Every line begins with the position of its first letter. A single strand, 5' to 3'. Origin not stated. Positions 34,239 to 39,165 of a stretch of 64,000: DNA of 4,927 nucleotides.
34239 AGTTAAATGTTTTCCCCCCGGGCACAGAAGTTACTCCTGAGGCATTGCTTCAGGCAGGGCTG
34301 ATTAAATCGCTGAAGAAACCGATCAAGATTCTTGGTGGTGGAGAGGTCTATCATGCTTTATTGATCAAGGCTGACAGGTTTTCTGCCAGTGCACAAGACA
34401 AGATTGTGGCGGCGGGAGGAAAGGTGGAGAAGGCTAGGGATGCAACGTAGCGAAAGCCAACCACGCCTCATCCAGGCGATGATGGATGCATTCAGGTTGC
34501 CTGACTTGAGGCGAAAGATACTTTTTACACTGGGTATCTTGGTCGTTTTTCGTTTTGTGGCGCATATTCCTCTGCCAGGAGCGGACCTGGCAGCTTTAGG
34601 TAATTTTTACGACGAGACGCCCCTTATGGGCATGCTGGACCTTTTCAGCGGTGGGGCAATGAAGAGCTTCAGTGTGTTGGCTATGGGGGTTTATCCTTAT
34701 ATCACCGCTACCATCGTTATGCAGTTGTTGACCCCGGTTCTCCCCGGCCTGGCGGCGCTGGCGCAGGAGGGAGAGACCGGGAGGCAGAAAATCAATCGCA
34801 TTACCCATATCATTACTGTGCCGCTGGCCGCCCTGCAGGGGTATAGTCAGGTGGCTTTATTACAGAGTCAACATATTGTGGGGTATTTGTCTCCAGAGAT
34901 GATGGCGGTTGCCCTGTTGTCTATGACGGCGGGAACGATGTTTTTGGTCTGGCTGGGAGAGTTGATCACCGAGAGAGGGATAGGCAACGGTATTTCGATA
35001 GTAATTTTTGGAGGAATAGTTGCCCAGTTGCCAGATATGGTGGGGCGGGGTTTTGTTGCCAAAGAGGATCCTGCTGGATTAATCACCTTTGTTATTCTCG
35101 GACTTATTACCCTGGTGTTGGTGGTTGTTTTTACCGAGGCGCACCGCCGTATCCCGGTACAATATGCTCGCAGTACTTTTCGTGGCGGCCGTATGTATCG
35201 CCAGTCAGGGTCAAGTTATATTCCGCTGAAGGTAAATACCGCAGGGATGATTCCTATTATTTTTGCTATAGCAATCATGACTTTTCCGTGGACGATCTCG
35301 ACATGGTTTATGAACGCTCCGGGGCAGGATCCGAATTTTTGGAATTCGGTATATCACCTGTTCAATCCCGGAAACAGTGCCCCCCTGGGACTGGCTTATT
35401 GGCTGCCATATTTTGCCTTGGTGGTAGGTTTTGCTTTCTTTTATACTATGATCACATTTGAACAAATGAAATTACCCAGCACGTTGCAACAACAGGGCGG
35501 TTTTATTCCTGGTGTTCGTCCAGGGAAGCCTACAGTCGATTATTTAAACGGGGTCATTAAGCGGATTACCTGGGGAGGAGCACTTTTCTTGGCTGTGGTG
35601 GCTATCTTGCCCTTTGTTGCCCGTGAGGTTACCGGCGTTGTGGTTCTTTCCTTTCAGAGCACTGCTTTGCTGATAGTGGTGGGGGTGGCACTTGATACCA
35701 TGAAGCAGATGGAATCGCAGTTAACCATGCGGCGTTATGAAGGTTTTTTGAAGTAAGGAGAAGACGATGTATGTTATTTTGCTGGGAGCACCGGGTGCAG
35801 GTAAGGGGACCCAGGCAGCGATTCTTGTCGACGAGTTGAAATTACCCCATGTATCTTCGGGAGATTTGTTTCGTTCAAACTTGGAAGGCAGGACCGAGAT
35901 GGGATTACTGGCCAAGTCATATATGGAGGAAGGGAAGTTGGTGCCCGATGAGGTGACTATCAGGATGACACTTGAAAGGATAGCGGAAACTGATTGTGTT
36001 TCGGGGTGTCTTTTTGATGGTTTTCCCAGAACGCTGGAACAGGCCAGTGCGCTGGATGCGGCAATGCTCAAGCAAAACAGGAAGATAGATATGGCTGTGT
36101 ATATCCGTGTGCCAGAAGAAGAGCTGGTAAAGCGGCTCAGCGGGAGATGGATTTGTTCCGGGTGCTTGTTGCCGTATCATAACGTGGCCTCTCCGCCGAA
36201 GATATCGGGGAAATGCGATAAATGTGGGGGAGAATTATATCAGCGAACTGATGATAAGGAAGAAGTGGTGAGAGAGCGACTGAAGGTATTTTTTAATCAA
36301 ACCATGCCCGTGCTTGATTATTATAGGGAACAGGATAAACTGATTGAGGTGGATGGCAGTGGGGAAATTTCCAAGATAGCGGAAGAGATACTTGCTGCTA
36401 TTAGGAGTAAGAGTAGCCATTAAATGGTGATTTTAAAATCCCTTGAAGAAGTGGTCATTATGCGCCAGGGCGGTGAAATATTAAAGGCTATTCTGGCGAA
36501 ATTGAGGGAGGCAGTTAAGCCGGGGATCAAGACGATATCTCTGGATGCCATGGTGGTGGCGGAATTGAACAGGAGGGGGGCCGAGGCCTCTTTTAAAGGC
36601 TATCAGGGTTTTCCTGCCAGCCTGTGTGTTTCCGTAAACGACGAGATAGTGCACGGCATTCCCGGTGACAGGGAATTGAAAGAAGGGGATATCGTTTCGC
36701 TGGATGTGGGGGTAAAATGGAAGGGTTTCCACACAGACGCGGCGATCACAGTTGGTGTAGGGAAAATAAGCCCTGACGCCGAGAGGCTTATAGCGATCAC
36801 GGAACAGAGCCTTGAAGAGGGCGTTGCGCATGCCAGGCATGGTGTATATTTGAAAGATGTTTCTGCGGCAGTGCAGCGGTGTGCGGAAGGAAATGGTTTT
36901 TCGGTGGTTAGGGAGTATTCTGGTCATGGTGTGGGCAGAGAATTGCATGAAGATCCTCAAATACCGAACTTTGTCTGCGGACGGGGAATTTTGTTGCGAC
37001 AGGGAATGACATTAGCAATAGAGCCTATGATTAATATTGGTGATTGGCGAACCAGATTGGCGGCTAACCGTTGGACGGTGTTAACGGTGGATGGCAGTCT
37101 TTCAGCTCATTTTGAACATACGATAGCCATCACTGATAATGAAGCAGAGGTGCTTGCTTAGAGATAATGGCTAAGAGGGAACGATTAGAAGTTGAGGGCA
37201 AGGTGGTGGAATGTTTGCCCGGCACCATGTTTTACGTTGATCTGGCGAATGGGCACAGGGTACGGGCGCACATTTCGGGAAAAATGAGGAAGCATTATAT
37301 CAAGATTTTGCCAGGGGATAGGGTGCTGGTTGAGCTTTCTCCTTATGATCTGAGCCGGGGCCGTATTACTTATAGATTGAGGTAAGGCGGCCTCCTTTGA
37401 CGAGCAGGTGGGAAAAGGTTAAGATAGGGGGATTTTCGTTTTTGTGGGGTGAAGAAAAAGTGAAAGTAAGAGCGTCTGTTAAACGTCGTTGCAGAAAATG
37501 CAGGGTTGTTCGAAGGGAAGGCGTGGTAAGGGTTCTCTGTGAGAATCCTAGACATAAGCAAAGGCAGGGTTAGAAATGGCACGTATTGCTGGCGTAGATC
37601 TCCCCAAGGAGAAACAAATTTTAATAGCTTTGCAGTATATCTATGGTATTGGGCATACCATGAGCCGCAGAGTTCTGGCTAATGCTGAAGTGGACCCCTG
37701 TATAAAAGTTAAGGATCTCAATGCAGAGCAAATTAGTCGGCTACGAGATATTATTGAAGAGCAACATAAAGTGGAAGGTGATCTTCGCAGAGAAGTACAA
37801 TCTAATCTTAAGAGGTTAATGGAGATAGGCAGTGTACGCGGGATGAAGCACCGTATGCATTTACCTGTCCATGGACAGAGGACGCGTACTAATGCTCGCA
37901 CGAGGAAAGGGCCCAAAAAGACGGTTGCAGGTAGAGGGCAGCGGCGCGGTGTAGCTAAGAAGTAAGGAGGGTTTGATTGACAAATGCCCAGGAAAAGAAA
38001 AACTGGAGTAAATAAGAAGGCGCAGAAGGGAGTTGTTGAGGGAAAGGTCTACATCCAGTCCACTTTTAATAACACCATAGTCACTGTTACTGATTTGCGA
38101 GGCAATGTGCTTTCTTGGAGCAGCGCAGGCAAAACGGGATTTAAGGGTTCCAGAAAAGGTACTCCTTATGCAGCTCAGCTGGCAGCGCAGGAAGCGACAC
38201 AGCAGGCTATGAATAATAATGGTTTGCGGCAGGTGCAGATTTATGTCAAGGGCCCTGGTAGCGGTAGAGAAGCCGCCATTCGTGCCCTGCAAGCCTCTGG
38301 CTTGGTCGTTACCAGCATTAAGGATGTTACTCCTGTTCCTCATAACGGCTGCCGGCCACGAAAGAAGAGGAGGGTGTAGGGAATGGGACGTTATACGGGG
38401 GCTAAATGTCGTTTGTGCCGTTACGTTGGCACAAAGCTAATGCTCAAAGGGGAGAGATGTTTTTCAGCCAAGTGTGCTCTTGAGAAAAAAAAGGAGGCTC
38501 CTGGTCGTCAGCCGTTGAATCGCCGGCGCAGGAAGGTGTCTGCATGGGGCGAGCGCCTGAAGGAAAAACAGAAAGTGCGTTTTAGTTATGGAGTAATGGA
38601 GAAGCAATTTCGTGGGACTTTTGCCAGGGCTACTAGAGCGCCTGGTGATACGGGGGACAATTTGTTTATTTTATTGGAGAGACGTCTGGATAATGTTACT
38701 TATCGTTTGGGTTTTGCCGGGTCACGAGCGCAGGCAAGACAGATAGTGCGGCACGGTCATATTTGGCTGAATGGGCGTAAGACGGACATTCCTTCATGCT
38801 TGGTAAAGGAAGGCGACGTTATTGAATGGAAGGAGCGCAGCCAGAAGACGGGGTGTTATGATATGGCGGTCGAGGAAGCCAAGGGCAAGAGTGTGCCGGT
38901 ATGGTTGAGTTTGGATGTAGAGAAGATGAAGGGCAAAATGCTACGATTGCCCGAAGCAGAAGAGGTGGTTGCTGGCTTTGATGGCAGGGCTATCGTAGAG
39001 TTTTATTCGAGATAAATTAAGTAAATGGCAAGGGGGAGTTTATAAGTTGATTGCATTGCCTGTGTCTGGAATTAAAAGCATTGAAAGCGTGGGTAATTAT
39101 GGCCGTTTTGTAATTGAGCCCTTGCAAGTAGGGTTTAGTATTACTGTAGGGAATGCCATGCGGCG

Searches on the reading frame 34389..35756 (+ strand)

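Call 72: search_protein_families(library=pfam, proteins=[window:34389-35756:+], max_evalue=0.00001)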
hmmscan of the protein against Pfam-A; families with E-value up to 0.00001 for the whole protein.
window:34389-35756:+ (455 aa): 1 family
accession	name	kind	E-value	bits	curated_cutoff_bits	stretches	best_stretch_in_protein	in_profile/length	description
PF00344.25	SecY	-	3.1e-93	313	32.2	1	95-438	1-306/306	SecY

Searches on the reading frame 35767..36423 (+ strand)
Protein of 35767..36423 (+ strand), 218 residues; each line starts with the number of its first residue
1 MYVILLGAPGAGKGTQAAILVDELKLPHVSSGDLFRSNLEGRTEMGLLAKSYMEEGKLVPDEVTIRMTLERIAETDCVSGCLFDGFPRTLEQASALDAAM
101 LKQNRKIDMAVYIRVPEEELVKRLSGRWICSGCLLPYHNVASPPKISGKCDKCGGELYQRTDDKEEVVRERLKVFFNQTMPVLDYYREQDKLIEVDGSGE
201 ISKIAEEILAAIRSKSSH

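Call 72: search_protein_families(library=pfam, proteins=[window:35767-36423:+], max_evalue=0.00001)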
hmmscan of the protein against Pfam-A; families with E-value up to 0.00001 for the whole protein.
window:35767-36423:+ (218 aa): 4 families
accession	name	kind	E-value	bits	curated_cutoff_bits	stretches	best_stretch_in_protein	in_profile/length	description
PF00406.28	ADK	-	1.1e-51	175.3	26.8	1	5-190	1-150/151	Adenylate kinase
PF13207.12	AAA_17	-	7.4e-28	98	27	1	6-125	1-120/136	AAA domain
PF05191.20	ADK_lid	-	7.3e-14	51.8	26.6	1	127-162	1-36/36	Adenylate kinase, active site lid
PF13238.12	AAA_18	-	1.7e-06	28.9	29.4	1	3-127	1-111/128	AAA domain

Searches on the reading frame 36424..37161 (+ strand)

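Call 72: search_protein_families(library=pfam, proteins=[window:36424-37161:+], max_evalue=0.00001)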
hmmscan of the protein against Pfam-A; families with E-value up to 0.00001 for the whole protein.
window:36424-37161:+ (245 aa): 1 family
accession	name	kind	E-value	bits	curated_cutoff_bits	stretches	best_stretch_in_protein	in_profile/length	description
PF00557.29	Peptidase_M24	-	9.6e-50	169.7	23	1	13-238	3-208/208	Metallopeptidase family M24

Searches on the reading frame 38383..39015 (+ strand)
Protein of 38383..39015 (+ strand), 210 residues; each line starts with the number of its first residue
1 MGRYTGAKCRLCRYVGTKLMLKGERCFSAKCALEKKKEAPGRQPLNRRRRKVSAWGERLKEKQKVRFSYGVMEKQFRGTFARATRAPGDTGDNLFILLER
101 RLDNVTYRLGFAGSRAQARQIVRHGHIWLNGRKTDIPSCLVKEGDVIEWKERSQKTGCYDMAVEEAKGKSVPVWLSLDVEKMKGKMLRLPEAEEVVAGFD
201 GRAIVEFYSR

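Call 72: search_protein_families(library=pfam, proteins=[window:38383-39015:+], max_evalue=0.00001)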
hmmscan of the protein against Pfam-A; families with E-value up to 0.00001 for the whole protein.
window:38383-39015:+ (210 aa): 2 families
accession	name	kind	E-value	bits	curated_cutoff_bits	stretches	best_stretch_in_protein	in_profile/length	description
PF00163.24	Ribosomal_S4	-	2.1e-24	86.5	23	1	3-99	1-95/95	Ribosomal protein S4/S9 N-terminal domain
PF01479.30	S4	-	8.5e-17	61.1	22.8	1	100-147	1-48/48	S4 domain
